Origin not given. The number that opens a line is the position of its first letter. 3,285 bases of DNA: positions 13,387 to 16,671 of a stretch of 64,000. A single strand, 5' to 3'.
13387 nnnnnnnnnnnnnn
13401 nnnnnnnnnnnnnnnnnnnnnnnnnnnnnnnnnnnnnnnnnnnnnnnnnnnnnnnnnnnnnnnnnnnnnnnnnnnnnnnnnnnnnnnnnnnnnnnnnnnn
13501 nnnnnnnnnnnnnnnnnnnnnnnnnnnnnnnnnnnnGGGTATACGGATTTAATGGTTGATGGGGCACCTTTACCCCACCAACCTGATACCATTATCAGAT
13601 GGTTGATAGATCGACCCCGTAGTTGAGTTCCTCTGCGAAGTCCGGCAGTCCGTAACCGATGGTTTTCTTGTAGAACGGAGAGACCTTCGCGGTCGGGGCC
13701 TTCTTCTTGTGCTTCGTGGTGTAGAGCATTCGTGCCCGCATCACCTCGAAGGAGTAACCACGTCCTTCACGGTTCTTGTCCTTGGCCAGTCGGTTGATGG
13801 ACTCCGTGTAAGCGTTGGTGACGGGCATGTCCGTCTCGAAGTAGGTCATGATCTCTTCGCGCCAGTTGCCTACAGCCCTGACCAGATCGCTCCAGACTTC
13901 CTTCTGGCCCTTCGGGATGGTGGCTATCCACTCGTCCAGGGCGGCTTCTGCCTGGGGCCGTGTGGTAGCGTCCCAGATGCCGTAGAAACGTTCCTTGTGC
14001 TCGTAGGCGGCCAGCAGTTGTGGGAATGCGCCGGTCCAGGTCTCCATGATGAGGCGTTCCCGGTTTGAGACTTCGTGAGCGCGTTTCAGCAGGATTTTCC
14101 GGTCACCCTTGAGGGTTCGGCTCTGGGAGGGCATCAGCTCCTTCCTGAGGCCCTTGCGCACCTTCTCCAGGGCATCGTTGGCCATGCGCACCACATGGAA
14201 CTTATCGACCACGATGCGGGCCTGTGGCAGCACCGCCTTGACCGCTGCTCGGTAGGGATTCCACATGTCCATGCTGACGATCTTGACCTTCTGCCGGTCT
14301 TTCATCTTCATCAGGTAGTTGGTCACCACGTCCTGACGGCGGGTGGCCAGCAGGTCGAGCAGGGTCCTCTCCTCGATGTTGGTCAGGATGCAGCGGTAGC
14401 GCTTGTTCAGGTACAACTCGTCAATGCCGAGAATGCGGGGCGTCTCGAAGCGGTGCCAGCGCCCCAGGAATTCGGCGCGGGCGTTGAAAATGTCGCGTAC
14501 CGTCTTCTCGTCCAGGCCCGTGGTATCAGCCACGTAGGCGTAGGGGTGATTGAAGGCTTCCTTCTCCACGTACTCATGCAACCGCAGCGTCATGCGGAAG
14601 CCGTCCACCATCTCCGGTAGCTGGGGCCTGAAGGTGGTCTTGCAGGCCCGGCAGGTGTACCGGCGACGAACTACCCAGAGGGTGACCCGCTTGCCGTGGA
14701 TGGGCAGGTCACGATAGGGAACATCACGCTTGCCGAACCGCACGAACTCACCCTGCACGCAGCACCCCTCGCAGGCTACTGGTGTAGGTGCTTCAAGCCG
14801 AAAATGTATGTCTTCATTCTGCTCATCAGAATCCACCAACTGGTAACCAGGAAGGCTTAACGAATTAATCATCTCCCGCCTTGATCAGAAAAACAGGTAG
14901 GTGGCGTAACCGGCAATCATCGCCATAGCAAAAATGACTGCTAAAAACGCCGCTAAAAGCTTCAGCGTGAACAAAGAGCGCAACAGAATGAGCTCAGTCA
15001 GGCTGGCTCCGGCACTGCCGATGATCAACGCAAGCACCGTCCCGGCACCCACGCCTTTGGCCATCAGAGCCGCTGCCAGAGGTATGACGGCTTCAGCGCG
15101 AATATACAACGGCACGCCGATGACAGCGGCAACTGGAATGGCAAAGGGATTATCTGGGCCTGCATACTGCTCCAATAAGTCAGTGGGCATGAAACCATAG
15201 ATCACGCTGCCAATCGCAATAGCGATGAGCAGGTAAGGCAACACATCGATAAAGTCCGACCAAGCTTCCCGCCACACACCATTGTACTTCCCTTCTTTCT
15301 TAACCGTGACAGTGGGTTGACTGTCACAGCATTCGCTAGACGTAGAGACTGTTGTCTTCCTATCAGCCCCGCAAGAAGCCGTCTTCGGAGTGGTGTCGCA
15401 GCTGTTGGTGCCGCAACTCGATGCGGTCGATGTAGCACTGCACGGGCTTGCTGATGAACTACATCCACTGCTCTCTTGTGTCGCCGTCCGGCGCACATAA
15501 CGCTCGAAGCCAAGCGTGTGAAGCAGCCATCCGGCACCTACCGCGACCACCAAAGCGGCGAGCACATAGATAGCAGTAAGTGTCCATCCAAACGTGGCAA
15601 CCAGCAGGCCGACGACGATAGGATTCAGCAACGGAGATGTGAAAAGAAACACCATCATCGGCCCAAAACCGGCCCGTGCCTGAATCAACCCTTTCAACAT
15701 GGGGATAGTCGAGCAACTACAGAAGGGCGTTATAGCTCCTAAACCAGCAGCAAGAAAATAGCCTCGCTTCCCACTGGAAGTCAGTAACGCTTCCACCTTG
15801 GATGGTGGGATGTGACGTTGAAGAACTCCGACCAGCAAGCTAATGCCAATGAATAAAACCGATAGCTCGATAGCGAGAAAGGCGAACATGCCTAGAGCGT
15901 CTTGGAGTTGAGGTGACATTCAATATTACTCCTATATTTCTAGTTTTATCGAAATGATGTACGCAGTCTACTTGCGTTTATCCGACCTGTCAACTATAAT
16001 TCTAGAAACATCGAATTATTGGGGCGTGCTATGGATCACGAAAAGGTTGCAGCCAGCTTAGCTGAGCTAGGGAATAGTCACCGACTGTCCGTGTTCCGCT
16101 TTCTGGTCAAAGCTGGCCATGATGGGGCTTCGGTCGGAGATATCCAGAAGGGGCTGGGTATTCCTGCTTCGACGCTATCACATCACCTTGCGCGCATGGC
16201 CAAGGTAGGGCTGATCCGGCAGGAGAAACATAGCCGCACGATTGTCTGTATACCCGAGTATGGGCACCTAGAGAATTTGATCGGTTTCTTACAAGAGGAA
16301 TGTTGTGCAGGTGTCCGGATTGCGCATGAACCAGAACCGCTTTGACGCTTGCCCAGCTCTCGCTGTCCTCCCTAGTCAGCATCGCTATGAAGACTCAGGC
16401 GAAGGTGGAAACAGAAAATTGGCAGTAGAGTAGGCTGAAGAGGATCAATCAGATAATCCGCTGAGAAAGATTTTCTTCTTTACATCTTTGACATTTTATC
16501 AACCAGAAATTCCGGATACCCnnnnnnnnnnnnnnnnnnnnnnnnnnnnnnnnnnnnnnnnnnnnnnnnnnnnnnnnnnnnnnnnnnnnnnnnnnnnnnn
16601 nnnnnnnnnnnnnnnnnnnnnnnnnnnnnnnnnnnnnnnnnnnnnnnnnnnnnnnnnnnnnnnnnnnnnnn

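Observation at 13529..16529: ISL3-family element with ArsR/permease cargo nested inside the tnpA gene of an IS66-family element, with intact 8-bp target duplication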

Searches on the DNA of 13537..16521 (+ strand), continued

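Call 43: search_dna_similar(query=window:13537-16521:+, collection=plasmids, mode=near, max_rows=45, rows=spread)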
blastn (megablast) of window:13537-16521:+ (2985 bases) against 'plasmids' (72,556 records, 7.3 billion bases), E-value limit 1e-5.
Records with a match: 376; places in all: 409; records where one place covers at least 80% of the query: 109.
Best place of each record, by identity: >=99% 118; 95-99% 18; 90-95% 233; 80-90% 5; 60-80% 2.
By first word of the organism name: Escherichia 85; Enterobacter 84; Klebsiella 66; Salmonella 32; Acinetobacter 18; Citrobacter 13; Pseudomonas 13; Raoultella 8; Leclercia 7; Vibrio 7; and 21 more.
By predicted mobility (MOB-suite, as given by PLSDB): conjugative 278; non-mobilizable 54; mobilizable 44.
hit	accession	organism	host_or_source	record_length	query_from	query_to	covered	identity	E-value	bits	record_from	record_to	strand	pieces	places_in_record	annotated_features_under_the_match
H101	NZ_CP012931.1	Salmonella enterica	turkey meat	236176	1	2985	100%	100.0%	0e+0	5513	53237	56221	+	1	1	ISL3 family transposase | permease | helix-turn-helix domain-containing protein | Ig-like domain repeat protein | Ig-like domain-containing protein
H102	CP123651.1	Salmonella enterica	Pork Chop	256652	1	2985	100%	99.9%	0e+0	5504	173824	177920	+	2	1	permease | lnuG: lincosamide nucleotidyltransferase (LNU) | lnu(G): lincosamide nucleotidyltransferase Lnu(G) | helix-turn-helix domain-containing protein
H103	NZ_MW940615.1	Klebsiella sp.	-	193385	1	2985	100%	99.9%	0e+0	5499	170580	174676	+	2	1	lnuG: lincosamide nucleotidyltransferase (LNU) | lnu(G): lincosamide nucleotidyltransferase Lnu(G) | helix-turn-helix domain-containing protein | hypothetical protein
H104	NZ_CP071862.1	Enterobacter cloacae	swine,genomic assembly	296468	1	2985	100%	99.9%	0e+0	5499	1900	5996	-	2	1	lnuG: lincosamide nucleotidyltransferase (LNU) | lnu(G): lincosamide nucleotidyltransferase Lnu(G) | helix-turn-helix domain-containing protein | hypothetical protein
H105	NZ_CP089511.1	Klebsiella pneumoniae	bacteria,sewage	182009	1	2985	100%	99.9%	0e+0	5499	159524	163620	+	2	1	lnuG: lincosamide nucleotidyltransferase (LNU) | lnu(G): lincosamide nucleotidyltransferase Lnu(G) | helix-turn-helix domain-containing protein | hypothetical protein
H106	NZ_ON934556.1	Escherichia coli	-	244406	1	2985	100%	99.9%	0e+0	5499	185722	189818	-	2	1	lnuG: lincosamide nucleotidyltransferase (LNU) | lnu(G): lincosamide nucleotidyltransferase Lnu(G) | helix-turn-helix domain-containing protein | hypothetical protein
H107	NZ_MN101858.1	Escherichia coli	Laboratory strain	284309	1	2985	100%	99.9%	0e+0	5499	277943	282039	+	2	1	lnuG: lincosamide nucleotidyltransferase (LNU) | lnu(G): lincosamide nucleotidyltransferase Lnu(G) | helix-turn-helix domain-containing protein | hypothetical protein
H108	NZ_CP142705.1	Escherichia coli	dog,faecal sample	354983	1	2985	100%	99.9%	0e+0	5499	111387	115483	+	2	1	lnuG: lincosamide nucleotidyltransferase (LNU) | lnu(G): lincosamide nucleotidyltransferase Lnu(G) | helix-turn-helix domain-containing protein | hypothetical protein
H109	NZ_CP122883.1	Escherichia coli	Sus scrofa,feces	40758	1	2985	100%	99.9%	0e+0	5499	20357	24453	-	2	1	permease | lnuG: lincosamide nucleotidyltransferase (LNU) | lnu(G): lincosamide nucleotidyltransferase Lnu(G) | helix-turn-helix domain-containing protein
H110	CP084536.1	Escherichia coli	-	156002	1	2985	100%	99.6%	0e+0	5441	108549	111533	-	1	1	ISL3 family transposase | permease | helix-turn-helix domain-containing protein | anaerobic C4-dicarboxylate transporter family protein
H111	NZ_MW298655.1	Escherichia coli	-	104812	1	2985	100%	99.5%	0e+0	5423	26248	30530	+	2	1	permease | lnuG: lincosamide nucleotidyltransferase (LNU) | lnu(G): lincosamide nucleotidyltransferase Lnu(G) | helix-turn-helix domain-containing protein | hypothetical protein (x2)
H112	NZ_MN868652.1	Escherichia coli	-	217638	1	2985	100%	99.1%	0e+0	5372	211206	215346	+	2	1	helix-turn-helix domain-containing protein | hypothetical protein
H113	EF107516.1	uncultured bacterium pMCBF6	-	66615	1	2985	100%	97.1%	0e+0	5024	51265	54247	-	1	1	isps2: hypothetical protein | putative transmembrane protein | tnpA: putative transposase | ispS1: hypothetical protein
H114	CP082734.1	Salmonella enterica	ground turkey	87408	1276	2985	57%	99.8%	0e+0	3136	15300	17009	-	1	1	permease | helix-turn-helix domain-containing protein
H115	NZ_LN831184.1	Vibrio cholerae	New Delhi seepage water sample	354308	1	1240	42%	93.4%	0e+0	1836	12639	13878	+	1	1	ISL3-like element ISPpu12 family transposase | hypothetical protein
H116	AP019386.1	Enterobacter cloacae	Homo sapiens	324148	1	1240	42%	93.3%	0e+0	1831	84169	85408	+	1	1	none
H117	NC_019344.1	Serratia marcescens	-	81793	1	1240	42%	93.3%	0e+0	1831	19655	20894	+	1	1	ISL3-like element ISPpu12 family transposase | hypothetical protein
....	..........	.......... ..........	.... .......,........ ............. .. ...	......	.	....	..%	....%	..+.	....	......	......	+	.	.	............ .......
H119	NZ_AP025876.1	Enterobacter hormaechei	Homo sapiens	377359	1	1240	42%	93.3%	0e+0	1831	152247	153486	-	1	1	ISL3-like element ISPpu12 family transposase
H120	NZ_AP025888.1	Enterobacter hormaechei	Homo sapiens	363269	1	1240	42%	93.3%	0e+0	1831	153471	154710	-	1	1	ISL3-like element ISPpu12 family transposase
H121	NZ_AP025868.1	Enterobacter hormaechei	Homo sapiens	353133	1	1240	42%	93.3%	0e+0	1831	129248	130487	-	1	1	ISL3-like element ISPpu12 family transposase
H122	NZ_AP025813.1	Enterobacter hormaechei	Homo sapiens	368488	1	1240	42%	93.3%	0e+0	1831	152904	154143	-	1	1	ISL3-like element ISPpu12 family transposase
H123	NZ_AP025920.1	Enterobacter hormaechei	Homo sapiens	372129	1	1240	42%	93.3%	0e+0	1831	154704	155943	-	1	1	ISL3-like element ISPpu12 family transposase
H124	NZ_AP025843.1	Enterobacter hormaechei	Homo sapiens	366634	1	1240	42%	93.3%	0e+0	1831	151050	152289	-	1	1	ISL3-like element ISPpu12 family transposase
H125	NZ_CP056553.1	Enterobacter sp. RHBSTW-00422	culture,Freshwater sample from ...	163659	1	1240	42%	93.3%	0e+0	1831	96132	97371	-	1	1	ISL3-like element ISPpu12 family transposase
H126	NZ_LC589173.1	Enterobacter hormaechei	-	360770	1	1240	42%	93.3%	0e+0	1831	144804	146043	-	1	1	ISL3-like element ISPpu12 family transposase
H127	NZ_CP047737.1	Enterobacter hormaechei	urine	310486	1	1240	42%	93.3%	0e+0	1831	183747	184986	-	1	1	ISL3-like element ISPpu12 family transposase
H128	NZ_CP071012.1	Enterobacter hormaechei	Homo sapiens,Chromosome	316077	1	1240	42%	93.3%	0e+0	1831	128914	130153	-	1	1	ISL3-like element ISPpu12 family transposase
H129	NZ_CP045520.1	Salmonella enterica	Homo sapiens,clinical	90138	1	1240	42%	93.3%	0e+0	1831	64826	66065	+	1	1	ISL3-like element ISPpu12 family transposase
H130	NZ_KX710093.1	Leclercia adecarboxylata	-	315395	1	1240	42%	93.3%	0e+0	1831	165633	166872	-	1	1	ISL3-like element ISPpu12 family transposase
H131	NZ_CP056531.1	Klebsiella pneumoniae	culture,Freshwater sample from ...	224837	1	1240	42%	93.3%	0e+0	1831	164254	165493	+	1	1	ISL3-like element ISPpu12 family transposase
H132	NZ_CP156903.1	Pseudomonas kurunegalensis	Homo sapiens,stool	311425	1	1240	42%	93.3%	0e+0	1831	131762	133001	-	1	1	ISL3-like element ISPpu12 family transposase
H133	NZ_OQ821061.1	Enterobacter asburiae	-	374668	1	1240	42%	93.3%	0e+0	1831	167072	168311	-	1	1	ISL3-like element ISPpu12 family transposase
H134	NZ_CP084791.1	Klebsiella quasipneumoniae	Environment,Whole organism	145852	1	1240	42%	93.2%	0e+0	1825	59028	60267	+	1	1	ISL3-like element ISPpu12 family transposase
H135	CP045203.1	Citrobacter telavivensis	Homo sapiens,rectum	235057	1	1240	42%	93.2%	0e+0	1820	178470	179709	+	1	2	ISL3-like element ISPpu12 family transposase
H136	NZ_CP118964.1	Acinetobacter lwoffii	Type strain bacterial culture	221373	1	1240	42%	93.2%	0e+0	1820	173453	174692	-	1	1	ISL3-like element ISPpu12 family transposase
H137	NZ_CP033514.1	Vibrio cholerae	mixed culture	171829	1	1240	41%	93.4%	0e+0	1834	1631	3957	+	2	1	ISL3-like element ISPpu12 family transposase | IS30-like element ISAs2 family transposase | hypothetical protein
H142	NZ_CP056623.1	Citrobacter freundii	culture,Wastewater influent sample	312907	506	1240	25%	92.0%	0e+0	1031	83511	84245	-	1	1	none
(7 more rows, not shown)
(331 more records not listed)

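Call 44: get_annotated_region(hit=H1, flank=300)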
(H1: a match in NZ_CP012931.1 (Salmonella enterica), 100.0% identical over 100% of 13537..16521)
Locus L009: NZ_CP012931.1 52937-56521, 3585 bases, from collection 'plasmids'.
description: Salmonella enterica subsp. enterica serovar Heidelberg strain N13-01290 plasmid pN13-01290_23, complete sequence
organism: Salmonella enterica (NCBI taxid 611)
taxonomy: Bacteria; Pseudomonadota; Gammaproteobacteria; Enterobacterales; Enterobacteriaceae; Salmonella; Salmonella enterica
host: -; source: turkey meat; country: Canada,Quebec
typing (MOB-suite, as given by PLSDB): conjugative; replicon IncHI2A,rep_cluster_1088; relaxase MOBH; mating-pair formation MPF_F
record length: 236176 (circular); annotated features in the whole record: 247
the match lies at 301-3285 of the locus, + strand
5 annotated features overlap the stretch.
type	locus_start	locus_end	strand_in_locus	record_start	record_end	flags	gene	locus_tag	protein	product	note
CDS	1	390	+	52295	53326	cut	-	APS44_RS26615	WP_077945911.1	Ig-like domain repeat protein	-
CDS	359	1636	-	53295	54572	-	-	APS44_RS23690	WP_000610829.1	ISL3 family transposase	-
CDS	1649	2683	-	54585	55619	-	-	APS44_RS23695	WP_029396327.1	permease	-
CDS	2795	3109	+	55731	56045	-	-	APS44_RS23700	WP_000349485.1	helix-turn-helix domain-containing protein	-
CDS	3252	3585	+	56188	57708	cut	-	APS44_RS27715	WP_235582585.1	Ig-like domain-containing protein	-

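Call 45: get_annotated_region(hit=H2, flank=300)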
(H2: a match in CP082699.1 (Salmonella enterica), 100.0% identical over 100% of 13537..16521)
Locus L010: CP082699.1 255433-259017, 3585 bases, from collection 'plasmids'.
description: Salmonella enterica subsp. enterica serovar Kentucky strain CVM N18S0133 plasmid pN18S0133-1, complete sequence
organism: Salmonella enterica (NCBI taxid 192955)
taxonomy: Bacteria; Pseudomonadota; Gammaproteobacteria; Enterobacterales; Enterobacteriaceae; Salmonella; Salmonella enterica
host: -; source: Chicken Wings; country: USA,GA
typing (MOB-suite, as given by PLSDB): conjugative; replicon IncHI2A,rep_cluster_1088; relaxase MOBH,MOBP; mating-pair formation MPF_F
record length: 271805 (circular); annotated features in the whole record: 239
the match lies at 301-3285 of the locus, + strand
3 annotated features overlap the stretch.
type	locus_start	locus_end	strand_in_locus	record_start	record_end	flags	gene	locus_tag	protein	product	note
CDS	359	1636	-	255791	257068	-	-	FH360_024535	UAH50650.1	ISL3 family transposase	-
CDS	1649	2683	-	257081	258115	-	-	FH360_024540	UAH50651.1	permease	-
CDS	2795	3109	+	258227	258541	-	-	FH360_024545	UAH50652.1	helix-turn-helix domain-containing protein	-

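Call 46: get_annotated_region(hit=H5, flank=300)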
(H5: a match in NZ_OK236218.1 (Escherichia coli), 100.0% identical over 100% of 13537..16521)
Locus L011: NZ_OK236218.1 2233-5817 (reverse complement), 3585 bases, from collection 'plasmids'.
description: Escherichia coli strain 2005FS026 plasmid p2005FS026, complete sequence
organism: Escherichia coli (NCBI taxid 562)
taxonomy: Bacteria; Pseudomonadota; Gammaproteobacteria; Enterobacterales; Enterobacteriaceae; Escherichia; Escherichia coli
host: -; source: pig,whole organism; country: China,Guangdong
typing (MOB-suite, as given by PLSDB): conjugative; replicon IncFIA,IncFIB,IncFIC; relaxase MOBF; mating-pair formation MPF_F
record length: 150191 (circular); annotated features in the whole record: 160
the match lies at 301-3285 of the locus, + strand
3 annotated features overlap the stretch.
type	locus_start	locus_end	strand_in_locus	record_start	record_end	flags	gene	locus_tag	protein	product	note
CDS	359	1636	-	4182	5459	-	-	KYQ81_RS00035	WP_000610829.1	ISL3 family transposase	-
CDS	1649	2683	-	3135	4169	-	-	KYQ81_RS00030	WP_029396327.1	permease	-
CDS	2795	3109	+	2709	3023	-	-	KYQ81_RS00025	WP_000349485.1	helix-turn-helix domain-containing protein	-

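Call 47: get_annotated_region(hit=H110, flank=300)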
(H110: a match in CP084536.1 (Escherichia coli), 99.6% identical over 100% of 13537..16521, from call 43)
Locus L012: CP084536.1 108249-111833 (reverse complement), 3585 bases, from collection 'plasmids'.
description: Escherichia coli strain EC-YC1908-399 plasmid p399-2, complete sequence
organism: Escherichia coli (NCBI taxid 562)
taxonomy: Bacteria; Pseudomonadota; Gammaproteobacteria; Enterobacterales; Enterobacteriaceae; Escherichia; Escherichia coli
host: -; source: -; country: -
typing (MOB-suite, as given by PLSDB): conjugative; replicon IncFIB,IncI-gamma/K1; relaxase MOBP; mating-pair formation MPF_I
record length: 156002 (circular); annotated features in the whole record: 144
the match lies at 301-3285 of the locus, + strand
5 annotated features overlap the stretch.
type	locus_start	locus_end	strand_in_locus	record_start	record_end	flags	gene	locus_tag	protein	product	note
CDS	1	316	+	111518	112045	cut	-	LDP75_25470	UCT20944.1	anaerobic C4-dicarboxylate transporter family protein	-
CDS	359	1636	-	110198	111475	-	-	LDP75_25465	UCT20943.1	ISL3 family transposase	-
CDS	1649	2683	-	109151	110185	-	-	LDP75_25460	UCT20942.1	permease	-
CDS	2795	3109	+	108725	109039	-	-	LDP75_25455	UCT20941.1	helix-turn-helix domain-containing protein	-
CDS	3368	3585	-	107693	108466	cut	-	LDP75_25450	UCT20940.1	YaiO family outer membrane beta-barrel protein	-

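Call 48: get_annotated_region(hit=H113, flank=300)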
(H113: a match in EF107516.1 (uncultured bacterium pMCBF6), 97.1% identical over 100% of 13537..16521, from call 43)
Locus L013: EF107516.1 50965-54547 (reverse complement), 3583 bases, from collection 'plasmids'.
description: Uncultured bacterium pMCBF6 plasmid pMCBF6, complete sequence
organism: uncultured bacterium pMCBF6 (NCBI taxid 429581)
taxonomy: Bacteria; ; ; ; ; ; uncultured bacterium pMCBF6
host: -; source: -; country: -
typing (MOB-suite, as given by PLSDB): conjugative; replicon rep_cluster_620; relaxase MOBP; mating-pair formation MPF_T
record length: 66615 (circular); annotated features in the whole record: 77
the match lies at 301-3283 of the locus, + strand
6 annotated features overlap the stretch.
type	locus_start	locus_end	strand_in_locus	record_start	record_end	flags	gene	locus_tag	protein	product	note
CDS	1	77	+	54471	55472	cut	kfrA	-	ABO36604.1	KfrA protein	-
CDS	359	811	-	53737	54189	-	tnpA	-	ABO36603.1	putative transposase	-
CDS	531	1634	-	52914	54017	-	isps2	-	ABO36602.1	hypothetical protein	-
CDS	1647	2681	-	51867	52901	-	-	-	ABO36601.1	putative transmembrane protein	-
CDS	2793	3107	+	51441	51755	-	ispS1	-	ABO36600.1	hypothetical protein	-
CDS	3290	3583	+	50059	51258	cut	mexE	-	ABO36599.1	MDE membrane fusion protein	-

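Call 49: get_annotated_region(hit=H53, flank=300)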
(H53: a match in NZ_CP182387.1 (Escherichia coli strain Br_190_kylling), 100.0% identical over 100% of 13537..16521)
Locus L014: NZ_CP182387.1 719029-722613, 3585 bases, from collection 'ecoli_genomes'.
description: Escherichia coli strain Br_190_kylling chromosome, complete genome
organism: Escherichia coli strain Br_190_kylling (NCBI taxid 562)
replicon: chromosome; assembly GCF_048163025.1
host: -; source: -; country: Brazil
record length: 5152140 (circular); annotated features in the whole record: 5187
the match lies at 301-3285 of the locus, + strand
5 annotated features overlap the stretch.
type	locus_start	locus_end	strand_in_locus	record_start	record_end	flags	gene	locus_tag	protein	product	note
CDS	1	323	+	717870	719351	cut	ltrA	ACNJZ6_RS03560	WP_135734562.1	group II intron reverse transcriptase/maturase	-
CDS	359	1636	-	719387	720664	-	-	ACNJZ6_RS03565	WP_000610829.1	ISL3 family transposase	-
CDS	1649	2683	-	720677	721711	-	-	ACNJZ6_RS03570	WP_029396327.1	permease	-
CDS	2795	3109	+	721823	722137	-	-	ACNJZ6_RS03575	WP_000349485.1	ArsR/SmtB family transcription factor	-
CDS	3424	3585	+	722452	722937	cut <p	-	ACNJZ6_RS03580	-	IS3 family transposase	incomplete; partial in the middle of a contig; missing N-terminus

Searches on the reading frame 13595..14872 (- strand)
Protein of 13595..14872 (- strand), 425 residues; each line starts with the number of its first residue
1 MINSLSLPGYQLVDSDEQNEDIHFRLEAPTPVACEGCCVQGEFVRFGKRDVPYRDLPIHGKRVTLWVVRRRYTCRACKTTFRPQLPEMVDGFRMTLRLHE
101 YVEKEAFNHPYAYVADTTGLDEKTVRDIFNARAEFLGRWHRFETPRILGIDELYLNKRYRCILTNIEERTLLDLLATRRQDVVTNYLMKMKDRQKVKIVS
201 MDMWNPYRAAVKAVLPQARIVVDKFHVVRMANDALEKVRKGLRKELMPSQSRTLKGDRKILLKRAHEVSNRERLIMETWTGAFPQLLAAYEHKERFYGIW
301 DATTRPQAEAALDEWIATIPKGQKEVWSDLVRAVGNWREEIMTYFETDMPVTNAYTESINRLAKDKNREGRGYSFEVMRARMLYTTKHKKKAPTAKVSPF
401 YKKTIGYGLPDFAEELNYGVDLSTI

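Call 9: search_protein_families(proteins=[window:13595-14872:-], library=ncbifam, max_evalue=0.01)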
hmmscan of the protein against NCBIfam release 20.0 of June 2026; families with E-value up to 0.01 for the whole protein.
window:13595-14872:- (425 aa): 8 families
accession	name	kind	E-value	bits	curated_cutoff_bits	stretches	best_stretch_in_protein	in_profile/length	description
NF033550.5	transpos_ISL3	equivalog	4.5e-89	299.1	180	1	22-384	2-369/370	ISL3 family transposase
NF049919.1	DesA_ISL3_tail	domain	7.4e-24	84.5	30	1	220-337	2-121/122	DesA/ISL3 alpha bundle tail domain-containing protein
NF049917.1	ISAon1_downstr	equivalog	6.8e-20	71.5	250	2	148-254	56-169/327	ISAon1 family transposase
NF033543.2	transpos_IS256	equivalog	1.1e-05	24.6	150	1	178-293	166-290/338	IS256 family transposase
NF049916.1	ISAon1_upstream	equivalog_domain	0.0009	19.7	55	1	11-98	16-102/108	ISAon1 family transposase N-terminal region protein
NF049918.1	DesA_fam_desat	equivalog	0.002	17.4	400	0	219-318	262-365/385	DesA family fatty acid desaturase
NF008173.0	PRK10920.1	equivalog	0.0039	16.3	313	1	318-365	293-337/390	uroporphyrinogen-III C-methyltransferase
NF033517.1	transpos_IS66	equivalog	0.009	15.1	180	0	31-99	27-92/387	IS66 family transposase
